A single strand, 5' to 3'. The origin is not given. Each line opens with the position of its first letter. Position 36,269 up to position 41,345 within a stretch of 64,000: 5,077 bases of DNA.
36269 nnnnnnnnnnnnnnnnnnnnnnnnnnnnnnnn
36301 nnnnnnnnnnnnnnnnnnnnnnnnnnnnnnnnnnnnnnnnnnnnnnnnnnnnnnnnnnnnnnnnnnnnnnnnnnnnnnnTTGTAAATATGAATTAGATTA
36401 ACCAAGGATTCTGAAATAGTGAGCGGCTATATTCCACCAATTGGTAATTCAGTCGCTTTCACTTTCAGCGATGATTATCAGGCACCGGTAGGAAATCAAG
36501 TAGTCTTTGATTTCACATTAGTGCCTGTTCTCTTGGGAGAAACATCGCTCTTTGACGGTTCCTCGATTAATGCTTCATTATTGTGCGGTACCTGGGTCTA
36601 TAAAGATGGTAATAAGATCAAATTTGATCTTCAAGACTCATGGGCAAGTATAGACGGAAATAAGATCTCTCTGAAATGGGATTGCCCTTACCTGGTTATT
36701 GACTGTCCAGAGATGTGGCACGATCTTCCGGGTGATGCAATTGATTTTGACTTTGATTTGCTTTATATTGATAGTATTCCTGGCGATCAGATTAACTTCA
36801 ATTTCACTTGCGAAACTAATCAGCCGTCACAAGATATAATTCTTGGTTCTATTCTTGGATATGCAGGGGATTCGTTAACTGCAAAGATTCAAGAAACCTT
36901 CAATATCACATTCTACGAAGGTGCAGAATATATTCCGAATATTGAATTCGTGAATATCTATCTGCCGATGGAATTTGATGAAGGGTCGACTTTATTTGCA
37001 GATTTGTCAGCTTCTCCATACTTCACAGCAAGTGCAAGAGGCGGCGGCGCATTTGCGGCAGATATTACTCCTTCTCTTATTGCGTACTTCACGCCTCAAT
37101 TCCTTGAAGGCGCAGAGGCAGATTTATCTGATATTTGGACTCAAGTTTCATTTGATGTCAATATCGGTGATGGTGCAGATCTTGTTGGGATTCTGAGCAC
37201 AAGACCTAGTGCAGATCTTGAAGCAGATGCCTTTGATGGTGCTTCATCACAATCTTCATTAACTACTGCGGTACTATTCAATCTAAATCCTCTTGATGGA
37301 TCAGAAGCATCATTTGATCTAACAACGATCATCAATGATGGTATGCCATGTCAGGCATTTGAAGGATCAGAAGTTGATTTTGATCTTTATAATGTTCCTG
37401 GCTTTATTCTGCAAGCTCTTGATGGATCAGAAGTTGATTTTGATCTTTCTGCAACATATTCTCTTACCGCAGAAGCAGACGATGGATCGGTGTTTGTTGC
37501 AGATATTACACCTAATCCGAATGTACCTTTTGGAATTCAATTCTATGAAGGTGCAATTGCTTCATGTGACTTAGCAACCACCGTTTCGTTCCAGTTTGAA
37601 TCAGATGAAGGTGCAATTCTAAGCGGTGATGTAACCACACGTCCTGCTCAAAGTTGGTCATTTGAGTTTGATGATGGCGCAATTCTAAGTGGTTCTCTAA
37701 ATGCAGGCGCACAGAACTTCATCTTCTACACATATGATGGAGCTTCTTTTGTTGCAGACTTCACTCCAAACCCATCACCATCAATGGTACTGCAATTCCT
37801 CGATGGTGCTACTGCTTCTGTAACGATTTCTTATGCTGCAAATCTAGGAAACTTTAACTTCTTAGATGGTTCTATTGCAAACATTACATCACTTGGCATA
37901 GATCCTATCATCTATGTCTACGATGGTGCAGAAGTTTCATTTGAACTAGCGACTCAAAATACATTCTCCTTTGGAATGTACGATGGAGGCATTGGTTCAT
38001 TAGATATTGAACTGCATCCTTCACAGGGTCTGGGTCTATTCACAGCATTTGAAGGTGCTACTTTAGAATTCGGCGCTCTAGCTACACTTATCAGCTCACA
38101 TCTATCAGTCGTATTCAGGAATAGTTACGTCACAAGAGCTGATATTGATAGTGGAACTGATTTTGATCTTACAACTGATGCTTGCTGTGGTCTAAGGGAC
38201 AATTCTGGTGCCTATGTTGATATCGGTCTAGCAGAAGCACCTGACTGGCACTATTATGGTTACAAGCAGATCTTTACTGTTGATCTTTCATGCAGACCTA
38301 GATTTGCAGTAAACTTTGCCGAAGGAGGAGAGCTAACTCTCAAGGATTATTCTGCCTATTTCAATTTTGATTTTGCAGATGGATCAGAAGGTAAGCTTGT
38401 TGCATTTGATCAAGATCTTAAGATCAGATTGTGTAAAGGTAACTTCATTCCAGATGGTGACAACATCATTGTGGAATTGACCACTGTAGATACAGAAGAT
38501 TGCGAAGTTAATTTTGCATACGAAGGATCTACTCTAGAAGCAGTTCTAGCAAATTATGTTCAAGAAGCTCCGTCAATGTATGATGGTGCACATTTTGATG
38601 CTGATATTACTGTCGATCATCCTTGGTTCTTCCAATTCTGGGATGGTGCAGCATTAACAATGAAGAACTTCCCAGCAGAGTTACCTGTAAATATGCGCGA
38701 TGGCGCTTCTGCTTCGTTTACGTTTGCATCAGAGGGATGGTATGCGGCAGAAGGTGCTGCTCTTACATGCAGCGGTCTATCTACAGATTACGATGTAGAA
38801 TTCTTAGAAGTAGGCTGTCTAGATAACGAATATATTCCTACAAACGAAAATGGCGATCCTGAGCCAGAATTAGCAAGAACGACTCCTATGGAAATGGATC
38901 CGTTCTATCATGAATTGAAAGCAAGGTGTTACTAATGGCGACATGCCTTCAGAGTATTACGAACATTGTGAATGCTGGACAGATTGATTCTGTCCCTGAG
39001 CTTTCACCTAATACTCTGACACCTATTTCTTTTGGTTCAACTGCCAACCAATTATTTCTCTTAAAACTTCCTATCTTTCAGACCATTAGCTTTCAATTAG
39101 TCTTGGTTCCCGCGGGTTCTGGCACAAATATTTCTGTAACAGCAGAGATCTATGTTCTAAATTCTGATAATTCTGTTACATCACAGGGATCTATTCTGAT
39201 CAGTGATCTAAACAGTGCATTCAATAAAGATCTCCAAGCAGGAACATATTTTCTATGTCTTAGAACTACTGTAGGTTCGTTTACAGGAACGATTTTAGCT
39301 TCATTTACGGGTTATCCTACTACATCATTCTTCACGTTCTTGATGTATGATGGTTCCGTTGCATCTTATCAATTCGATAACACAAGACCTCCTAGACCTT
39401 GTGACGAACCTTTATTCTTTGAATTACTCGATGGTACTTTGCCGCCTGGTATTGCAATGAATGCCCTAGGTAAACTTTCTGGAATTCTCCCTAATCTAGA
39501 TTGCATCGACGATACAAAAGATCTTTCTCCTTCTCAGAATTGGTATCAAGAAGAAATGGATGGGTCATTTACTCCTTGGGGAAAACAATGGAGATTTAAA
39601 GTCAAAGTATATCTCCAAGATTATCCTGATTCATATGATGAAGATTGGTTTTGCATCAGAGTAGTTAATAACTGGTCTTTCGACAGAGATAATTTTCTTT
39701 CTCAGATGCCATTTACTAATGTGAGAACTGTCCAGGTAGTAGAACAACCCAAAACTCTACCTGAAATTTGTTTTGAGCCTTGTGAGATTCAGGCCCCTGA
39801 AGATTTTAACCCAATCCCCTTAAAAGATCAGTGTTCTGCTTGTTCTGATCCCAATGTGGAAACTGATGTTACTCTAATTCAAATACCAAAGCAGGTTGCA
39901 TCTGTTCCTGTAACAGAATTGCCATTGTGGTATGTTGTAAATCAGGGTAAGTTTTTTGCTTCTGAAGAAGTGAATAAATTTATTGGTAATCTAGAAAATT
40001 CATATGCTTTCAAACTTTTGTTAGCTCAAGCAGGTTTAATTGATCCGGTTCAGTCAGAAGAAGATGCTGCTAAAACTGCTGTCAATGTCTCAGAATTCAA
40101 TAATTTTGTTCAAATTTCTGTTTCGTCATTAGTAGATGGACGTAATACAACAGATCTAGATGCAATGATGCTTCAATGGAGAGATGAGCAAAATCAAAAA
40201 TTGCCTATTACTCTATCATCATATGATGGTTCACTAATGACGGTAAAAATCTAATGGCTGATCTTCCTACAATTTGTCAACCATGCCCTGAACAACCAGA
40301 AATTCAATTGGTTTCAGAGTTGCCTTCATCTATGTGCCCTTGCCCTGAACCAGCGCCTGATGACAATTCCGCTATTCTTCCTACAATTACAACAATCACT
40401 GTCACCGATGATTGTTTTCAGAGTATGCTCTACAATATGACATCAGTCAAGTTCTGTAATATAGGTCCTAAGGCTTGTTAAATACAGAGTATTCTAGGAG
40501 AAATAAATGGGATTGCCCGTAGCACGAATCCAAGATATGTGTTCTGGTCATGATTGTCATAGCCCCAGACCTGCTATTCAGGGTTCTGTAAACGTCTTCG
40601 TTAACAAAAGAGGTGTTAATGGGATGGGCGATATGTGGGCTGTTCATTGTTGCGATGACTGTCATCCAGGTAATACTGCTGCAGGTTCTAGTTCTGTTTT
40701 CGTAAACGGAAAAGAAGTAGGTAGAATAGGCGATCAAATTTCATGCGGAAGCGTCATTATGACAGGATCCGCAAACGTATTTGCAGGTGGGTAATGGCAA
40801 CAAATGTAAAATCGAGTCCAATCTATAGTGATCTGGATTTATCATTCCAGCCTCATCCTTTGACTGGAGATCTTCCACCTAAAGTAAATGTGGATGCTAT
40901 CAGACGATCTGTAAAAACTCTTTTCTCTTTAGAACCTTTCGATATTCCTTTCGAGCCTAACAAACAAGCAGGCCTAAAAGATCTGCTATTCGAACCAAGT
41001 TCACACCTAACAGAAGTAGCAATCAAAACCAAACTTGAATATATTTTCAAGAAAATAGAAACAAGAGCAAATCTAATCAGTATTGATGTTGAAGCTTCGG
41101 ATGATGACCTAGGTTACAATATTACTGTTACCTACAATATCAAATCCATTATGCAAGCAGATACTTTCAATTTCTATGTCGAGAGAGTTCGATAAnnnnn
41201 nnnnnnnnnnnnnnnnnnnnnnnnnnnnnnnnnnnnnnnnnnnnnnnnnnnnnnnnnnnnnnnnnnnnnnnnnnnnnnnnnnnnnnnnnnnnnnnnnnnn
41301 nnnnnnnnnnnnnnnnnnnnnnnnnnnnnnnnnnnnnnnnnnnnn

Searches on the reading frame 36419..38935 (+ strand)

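Call 4: search_protein_families(library=pfam, proteins=[window:36419-38935:+], max_evalue=0.1)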
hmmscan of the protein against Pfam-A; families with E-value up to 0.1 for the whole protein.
window:36419-38935:+ (838 aa): 1 family
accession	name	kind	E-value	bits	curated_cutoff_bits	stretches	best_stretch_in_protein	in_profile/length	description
PF18692.7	DUF5640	-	0.0084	16.4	28.5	1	673-707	35-69/85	Family of unknown function (DUF5640)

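Call 7: search_protein_families(library=phrogs, proteins=[window:36419-38935:+], max_evalue=0.01)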
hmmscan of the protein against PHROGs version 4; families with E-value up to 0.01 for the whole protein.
window:36419-38935:+ (838 aa): 0 families

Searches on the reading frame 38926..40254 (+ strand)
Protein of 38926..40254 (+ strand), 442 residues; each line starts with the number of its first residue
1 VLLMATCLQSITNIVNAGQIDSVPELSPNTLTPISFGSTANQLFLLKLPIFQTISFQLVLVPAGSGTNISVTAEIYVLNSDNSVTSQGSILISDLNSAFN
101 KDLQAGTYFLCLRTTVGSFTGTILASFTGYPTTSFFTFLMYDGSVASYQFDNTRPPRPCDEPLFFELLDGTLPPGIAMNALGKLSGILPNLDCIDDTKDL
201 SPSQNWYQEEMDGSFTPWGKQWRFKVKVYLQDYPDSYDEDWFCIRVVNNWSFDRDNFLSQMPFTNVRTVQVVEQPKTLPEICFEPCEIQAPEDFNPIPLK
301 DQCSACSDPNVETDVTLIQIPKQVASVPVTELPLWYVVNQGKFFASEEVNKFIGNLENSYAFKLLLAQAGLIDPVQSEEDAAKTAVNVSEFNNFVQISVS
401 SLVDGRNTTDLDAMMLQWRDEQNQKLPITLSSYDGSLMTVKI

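Call 4: search_protein_families(library=pfam, proteins=[window:38926-40254:+], max_evalue=0.1)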
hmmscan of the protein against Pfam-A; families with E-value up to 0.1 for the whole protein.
window:38926-40254:+ (442 aa): 1 family
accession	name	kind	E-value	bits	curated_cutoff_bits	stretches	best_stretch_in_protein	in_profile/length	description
PF04151.21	PPC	-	0.027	15.7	25.9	0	67-113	20-69/70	Bacterial pre-peptidase C-terminal domain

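Call 7: search_protein_families(library=phrogs, proteins=[window:38926-40254:+], max_evalue=0.01)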
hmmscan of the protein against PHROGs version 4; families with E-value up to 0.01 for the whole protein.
window:38926-40254:+ (442 aa): 1 family
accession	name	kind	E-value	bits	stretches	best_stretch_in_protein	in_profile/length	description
phrog_29085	-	unknown function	3.6e-134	448.6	1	4-439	1-440/445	-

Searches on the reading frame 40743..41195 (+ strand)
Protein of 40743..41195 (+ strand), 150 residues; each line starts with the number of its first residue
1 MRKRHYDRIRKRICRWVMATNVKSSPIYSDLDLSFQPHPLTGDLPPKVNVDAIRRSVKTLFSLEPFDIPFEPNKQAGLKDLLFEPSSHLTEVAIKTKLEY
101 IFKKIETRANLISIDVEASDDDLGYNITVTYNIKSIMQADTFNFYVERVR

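Call 44: search_protein_families(library=phrogs, proteins=[window:40743-41195:+], max_evalue=0.001)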
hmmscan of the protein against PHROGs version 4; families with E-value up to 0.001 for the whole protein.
window:40743-41195:+ (150 aa): 2 families
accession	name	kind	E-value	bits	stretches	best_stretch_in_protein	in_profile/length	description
phrog_261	-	tail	1.8e-26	94.6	1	19-149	13-144/312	baseplate wedge subunit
phrog_43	-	tail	2.6e-09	37.8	1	48-141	17-111/126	baseplate wedge subunit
